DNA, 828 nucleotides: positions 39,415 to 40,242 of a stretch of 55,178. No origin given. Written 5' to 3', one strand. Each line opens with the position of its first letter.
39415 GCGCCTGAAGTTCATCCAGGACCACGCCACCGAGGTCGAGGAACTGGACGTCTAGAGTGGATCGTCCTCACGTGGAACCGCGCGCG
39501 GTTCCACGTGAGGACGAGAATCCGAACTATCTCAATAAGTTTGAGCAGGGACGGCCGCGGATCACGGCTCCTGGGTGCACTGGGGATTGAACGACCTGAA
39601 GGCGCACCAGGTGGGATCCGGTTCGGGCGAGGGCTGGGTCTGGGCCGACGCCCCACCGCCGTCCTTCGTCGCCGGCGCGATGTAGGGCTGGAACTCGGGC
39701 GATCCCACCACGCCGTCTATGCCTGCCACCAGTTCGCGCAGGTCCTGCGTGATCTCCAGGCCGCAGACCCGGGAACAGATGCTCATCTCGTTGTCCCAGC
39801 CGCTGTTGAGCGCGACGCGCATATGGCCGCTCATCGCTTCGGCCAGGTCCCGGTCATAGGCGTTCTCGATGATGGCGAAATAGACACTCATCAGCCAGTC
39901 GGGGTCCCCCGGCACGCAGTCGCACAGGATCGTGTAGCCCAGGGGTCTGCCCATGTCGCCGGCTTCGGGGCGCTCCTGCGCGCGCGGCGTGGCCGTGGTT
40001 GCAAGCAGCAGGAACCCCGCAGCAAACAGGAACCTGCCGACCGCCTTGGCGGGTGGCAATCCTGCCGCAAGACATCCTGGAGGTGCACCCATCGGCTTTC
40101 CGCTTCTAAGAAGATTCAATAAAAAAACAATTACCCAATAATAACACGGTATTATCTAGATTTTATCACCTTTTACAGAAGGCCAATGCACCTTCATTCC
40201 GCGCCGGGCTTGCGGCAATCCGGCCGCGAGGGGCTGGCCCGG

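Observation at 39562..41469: Tandem trio of secreted six-cysteine paralogs with a C-terminal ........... motif: an unrecognised family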

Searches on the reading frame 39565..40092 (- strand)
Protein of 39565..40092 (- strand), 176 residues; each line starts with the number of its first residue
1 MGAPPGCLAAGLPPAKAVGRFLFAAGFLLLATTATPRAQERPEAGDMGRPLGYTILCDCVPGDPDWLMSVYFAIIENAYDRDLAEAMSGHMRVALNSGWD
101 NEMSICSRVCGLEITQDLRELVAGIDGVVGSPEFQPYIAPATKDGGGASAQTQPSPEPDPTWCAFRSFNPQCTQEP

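Call 4: search_protein_families(library=pfam, proteins=[window:39565-40092:-], max_evalue=1)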
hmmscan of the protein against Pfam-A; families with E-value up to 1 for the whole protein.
seq(176 aa): 0 families

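Call 5: search_protein_families(library=ncbifam, proteins=[window:39565-40092:-], max_evalue=1)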
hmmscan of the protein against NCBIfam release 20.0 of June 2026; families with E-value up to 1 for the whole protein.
seq(176 aa): 0 families

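Call 7: find_homologous_proteins(query=window:39565-40092:-, max_evalue=0.01)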
Query seq(176 aa) (176 aa): 5 proteins with E <= 0.01 among 207 candidates.
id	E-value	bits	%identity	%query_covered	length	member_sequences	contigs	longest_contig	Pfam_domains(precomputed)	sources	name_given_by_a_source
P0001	3.1e-115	401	99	100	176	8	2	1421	-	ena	-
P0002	2.4e-95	336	85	100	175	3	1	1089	-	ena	-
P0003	8.5e-70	253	70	88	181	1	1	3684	-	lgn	-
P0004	1.2e-69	252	70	88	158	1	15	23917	-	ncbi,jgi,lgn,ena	jgi:hypothetical protein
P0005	6.7e-69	250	75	80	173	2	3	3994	-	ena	-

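Call 10: find_encoding_contigs(protein=P0004, flank=8000, max_places=6)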
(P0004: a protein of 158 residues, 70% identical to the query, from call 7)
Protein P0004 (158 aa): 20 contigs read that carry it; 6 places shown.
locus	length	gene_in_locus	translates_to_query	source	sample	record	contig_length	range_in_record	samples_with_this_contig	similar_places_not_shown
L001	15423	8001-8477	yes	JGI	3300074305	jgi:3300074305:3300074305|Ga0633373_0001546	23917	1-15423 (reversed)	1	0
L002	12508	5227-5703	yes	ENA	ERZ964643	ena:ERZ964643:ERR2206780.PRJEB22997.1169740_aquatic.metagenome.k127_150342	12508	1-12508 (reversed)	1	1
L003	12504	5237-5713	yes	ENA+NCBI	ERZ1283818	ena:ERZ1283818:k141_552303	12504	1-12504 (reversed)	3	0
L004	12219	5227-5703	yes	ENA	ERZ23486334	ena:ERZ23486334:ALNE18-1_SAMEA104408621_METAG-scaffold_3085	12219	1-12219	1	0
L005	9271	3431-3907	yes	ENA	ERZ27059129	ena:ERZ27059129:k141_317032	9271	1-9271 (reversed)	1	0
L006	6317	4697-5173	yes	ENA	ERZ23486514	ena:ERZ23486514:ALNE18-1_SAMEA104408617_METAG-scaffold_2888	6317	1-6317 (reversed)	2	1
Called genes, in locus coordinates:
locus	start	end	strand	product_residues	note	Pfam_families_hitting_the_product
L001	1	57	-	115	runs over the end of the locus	PF03960:ArsC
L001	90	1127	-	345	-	PF00389:2-Hacid_dh, PF02826:2-Hacid_dh_C, PF03446:NAD_binding_2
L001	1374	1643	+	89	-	-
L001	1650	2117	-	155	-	PF00903:Glyoxalase, PF13669:Glyoxalase_4, PF18029:Glyoxalase_6 (weak)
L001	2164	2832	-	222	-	PF03352:Adenine_glyco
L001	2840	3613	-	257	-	PF03328:HpcH_HpaI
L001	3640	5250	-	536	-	PF00270:DEAD, PF04851:ResIII, PF00271:Helicase_C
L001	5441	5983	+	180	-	PF00857:Isochorismatase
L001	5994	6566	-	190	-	-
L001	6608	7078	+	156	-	-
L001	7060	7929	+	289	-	-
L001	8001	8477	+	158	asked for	-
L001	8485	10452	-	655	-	PF02518:HATPase_c, PF00204:DNA_gyraseB, PF01751:Toprim, PF00986:DNA_gyraseB_C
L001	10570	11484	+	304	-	-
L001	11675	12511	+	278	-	-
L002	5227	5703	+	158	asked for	-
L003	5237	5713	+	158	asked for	-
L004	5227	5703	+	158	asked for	-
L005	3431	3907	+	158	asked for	-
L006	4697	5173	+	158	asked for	-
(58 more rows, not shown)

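Call 17: find_homologous_proteins(query=A2, max_evalue=0.01)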
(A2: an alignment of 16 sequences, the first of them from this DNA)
Query A2 (16 sequences) (176 aa, profile of the alignment): 14 proteins with E <= 0.01 among 8000 candidates.
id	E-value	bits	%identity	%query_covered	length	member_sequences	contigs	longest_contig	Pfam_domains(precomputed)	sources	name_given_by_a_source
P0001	2.6e-71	258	99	100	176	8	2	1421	-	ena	-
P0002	1.5e-69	252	85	100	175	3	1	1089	-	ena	-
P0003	3.2e-68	248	70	88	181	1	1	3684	-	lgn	-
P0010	6.9e-68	247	30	86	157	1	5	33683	-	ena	-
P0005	8.2e-68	247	75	80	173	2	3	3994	-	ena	-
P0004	1.8e-67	246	70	88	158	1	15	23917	-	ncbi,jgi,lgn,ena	jgi:hypothetical protein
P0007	6.7e-67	244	30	73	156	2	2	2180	-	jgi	-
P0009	2.3e-66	242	31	74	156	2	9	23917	-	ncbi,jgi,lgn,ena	jgi:hypothetical protein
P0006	1.4e-65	239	32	80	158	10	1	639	-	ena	-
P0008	3.0e-65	238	31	80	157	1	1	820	-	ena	-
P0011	8.9e-65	237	29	86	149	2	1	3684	-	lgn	-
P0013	2.6e-60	222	30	79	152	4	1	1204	-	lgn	-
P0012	6.4e-57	211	30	80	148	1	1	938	-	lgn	-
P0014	2.2e-54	203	27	74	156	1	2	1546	-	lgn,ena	-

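Call 44: find_encoding_contigs(protein=P0003, flank=5000, max_places=2)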
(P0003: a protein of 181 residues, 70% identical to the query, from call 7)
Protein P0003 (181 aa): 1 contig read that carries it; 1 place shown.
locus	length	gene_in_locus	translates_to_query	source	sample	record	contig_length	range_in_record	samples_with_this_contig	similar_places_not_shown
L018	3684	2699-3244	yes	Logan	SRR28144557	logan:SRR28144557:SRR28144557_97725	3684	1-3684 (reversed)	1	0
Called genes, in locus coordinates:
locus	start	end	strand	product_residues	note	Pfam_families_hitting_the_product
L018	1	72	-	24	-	?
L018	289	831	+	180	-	PF00857:Isochorismatase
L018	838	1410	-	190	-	-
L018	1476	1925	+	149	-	-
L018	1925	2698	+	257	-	-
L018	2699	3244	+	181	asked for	-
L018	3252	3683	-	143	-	?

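Call 53: predict_structure(alignment_id=A5)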
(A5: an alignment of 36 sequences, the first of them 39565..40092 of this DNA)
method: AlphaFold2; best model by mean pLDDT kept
length: 176 residues; sequences in the alignment: 36
mean_pLDDT: 82.1   pTM: 0.60
mean pLDDT of the five models: 82.1, 81.9, 81.6, 78.1, 77.9
residues with pLDDT >= 90: 84; 70-90: 57; 50-70: 30; < 50: 5
segments of 3 or more residues with pLDDT < 50: none
pLDDT, mean of each block of 10 residues (from residue 1): 51 60 80 73 94 97 94 94 97 93 95 94 90 87 63 67 76 68
secondary structure, 60 per line:
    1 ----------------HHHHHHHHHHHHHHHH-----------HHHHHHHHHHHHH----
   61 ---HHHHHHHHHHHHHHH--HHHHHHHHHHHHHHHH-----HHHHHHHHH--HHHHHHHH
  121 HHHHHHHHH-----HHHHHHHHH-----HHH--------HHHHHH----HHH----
elements in order: H17-32 H44-56 H64-78 H81-96 H102-110 H113-129 H135-143 H160-165
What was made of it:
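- Closest known: Cysteine-stabilised helix / CS-alpha-beta motif of defensins and scorpion toxins. Different: The domain is ~90 aa and predicted all-alpha, with no beta-sheet (call 53).
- The AF2 model is all-alpha with core pLDDT 93-97 (call 53). C-terminal loop confidence in the model is only pLDDT ~70-76 (call 53).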

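Call 56: search_protein_families(library=padloc, proteins=[window:39565-40092:-], max_evalue=1)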
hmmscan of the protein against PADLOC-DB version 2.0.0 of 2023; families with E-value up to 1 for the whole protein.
window:39565-40092:- (176 aa): 0 families
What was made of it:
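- On Any curated protein family (Pfam-A, NCBIfam, PADLOC, PHROGs): PADLOC gave none (call 56).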

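Call 57: search_protein_families(library=phrogs, proteins=[window:39565-40092:-], max_evalue=1)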
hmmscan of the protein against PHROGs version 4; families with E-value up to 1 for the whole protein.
window:39565-40092:- (176 aa): 1 family
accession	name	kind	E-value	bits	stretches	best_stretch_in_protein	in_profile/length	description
phrog_38131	-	unknown function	0.52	11.3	0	112-131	10-29/34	-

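Call 58: fold_search(model_id=the predicted structure, library=pdb)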
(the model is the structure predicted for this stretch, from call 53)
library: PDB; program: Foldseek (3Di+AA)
matches with E <= 10: 32; with E <= 0.001: 0
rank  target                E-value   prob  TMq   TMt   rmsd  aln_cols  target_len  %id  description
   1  5t3t_A                1.0e+00  0.12  0.18  0.21  21.1       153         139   14  Ebola virus VP30 CTD bound to nucleoprotein (released 2016-09-28)
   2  9uk5_A                2.1e+00  0.10  0.16  0.22  14.6       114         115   12  crystal structure of the complex of interleukin-31 and its antibody (released 2025-10-29)
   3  2hm8_MODEL_1_A        2.3e+00  0.09  0.18  0.22  20.2       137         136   12  Solution Structure of the C-terminal MA-3 domain of Pdcd4 (released 2007-02-20)
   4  5t3t_G                2.3e+00  0.08  0.18  0.21  21.2       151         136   13  Ebola virus VP30 CTD bound to nucleoprotein (released 2016-09-28)
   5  9vp0_A                3.0e+00  0.09  0.17  0.24  14.3       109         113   13  Structural insights into IL-31 signaling inhibition by a neutralization antibody (released 2025-10-29)
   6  4dr0_B                3.8e+00  0.08  0.15  0.10  11.8        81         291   15  Crystal structure of Bacillus subtilis dimanganese(II) NrdF (released 2012-04-11)
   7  2gf5_MODEL_1_A        4.0e+00  0.06  0.16  0.15  16.6       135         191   19  Structure of intact FADD (MORT1) (released 2006-06-27)
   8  6fmr                  4.0e+00  0.04  0.15  0.08  17.5       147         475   12  IMISX-EP of Se-PepTSt (released 2018-08-29)
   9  2es9                  4.4e+00  0.15  0.27  0.40   5.5        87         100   17  Crystal structure of Q8ZRJ2 from salmonella typhimurium. NESG TARGET STR65 (released 2005-11-01)
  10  5vvk_A                4.4e+00  0.06  0.17  0.13  16.8       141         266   13  Cas1-Cas2 bound to full-site mimic (released 2017-08-02)
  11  1d9c_A                4.6e+00  0.06  0.16  0.22  17.4       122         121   13  BOVINE INTERFERON-GAMMA AT 2.0 ANGSTROMS (released 1999-11-10)
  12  7pqt_A                4.6e+00  0.03  0.13  0.09  19.6       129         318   10  Apo human Kv3.1 cryo-EM structure (released 2022-08-17)
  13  5cns_H                4.9e+00  0.08  0.20  0.11  10.3       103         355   13  Crystal structure of the dATP inhibited E. coli class Ia ribonucleotide reductase complex bound to CDP and dATP at 2.9 (released 2016-01-20)
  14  4csa_A                4.9e+00  0.05  0.17  0.18  15.8       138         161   12  Crystal structure of the asymmetric human metapneumovirus M2-1 tetramer bound to a DNA 4-mer (released 2014-05-28)
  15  4xnj                  4.9e+00  0.04  0.17  0.09  15.6       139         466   12  X-ray structure of PepTst2 (released 2015-06-03)
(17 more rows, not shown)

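Call 67: fold_search(model_id=the predicted structure, library=viral)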
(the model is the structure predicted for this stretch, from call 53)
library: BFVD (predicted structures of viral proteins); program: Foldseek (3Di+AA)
matches with E <= 10: 196; with E <= 0.001: 0
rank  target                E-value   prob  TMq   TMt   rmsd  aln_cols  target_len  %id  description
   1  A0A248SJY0            6.4e-01  0.35  0.22  0.24  22.9       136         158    6  (no name in the UniProt tables at hand)
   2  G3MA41                7.1e-01  0.21  0.19  0.13  16.3       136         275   15  Gp300 [Bacillus phage G]
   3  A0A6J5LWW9            8.3e-01  0.28  0.18  0.27  17.8        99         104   11  Uncharacterized protein [uncultured Caudovirales phage]
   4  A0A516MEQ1            8.3e-01  0.15  0.16  0.21  18.4       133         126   10  (no name in the UniProt tables at hand)
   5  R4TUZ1                1.1e+00  0.14  0.20  0.24  22.9       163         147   12  (no name in the UniProt tables at hand)
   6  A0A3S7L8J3            1.1e+00  0.10  0.17  0.16  26.3       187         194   14  Uncharacterized protein [Xanthomonas phage XcP1]
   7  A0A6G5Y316            1.3e+00  0.11  0.17  0.19  17.4       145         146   10  (no name in the UniProt tables at hand)
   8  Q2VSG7                1.3e+00  0.10  0.20  0.18  22.7       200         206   12  Ov9 protein [Ovine gammaherpesvirus 2]
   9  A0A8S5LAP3            1.4e+00  0.20  0.22  0.19  12.7        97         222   14  NTP-PPase-like protein [Podoviridae sp. ctBev14]
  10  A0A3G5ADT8            1.4e+00  0.10  0.17  0.15  21.5       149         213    9  Uncharacterized protein [Satyrvirus sp.]
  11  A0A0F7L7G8            1.7e+00  0.13  0.16  0.15  15.0       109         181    9  Uncharacterized protein [uncultured marine virus]
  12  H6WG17                1.7e+00  0.10  0.19  0.22  15.5       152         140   15  Uncharacterized protein [Cyanophage S-TIM5]
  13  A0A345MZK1            1.8e+00  0.07  0.15  0.18  15.6       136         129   13  (no name in the UniProt tables at hand)
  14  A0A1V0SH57            1.9e+00  0.10  0.19  0.11  19.4       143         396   12  Uncharacterized protein [Hokovirus HKV1]
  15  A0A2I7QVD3            2.0e+00  0.10  0.19  0.27  11.7       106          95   17  (no name in the UniProt tables at hand)
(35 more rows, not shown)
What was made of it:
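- On Any solved structure (PDB), by sequence or fold: BFVD gave best E 0.64 (call 67).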

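Call 71: list_cluster_members(proteins=[P0004, P0009, P0028, P0037, P0036, P0023])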
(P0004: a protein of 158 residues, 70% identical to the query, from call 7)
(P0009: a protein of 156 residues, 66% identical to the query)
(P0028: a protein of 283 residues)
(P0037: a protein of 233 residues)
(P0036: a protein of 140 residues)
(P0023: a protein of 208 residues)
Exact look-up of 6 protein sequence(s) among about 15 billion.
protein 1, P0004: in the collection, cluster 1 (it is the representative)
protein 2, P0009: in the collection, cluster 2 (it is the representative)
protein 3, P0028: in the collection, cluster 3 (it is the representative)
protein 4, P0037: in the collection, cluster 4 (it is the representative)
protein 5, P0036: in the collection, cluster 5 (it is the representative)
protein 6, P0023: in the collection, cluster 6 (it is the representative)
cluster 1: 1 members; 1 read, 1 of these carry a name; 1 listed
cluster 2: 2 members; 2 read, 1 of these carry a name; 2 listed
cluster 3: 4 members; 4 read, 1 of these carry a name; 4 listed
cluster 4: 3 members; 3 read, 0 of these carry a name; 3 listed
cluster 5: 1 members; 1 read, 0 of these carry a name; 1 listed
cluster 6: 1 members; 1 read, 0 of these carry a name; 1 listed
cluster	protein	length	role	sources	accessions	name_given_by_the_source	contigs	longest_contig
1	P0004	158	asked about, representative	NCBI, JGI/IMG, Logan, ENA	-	hypothetical protein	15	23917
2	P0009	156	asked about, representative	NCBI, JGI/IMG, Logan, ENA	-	hypothetical protein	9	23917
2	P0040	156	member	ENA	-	-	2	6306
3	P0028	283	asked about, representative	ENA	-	-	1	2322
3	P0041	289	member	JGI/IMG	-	hypothetical protein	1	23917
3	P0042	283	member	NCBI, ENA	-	-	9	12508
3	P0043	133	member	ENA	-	-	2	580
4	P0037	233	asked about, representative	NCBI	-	-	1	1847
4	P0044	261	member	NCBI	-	-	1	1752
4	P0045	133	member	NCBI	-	-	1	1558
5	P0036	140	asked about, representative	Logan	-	-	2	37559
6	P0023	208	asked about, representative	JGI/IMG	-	-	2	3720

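Call 78: search_dna_similar(query=window:39565-40092:-, collection=plasmids, mode=protein, max_evalue=0.01, max_rows=10)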
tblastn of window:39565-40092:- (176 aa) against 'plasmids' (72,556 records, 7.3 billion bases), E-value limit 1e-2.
No match.
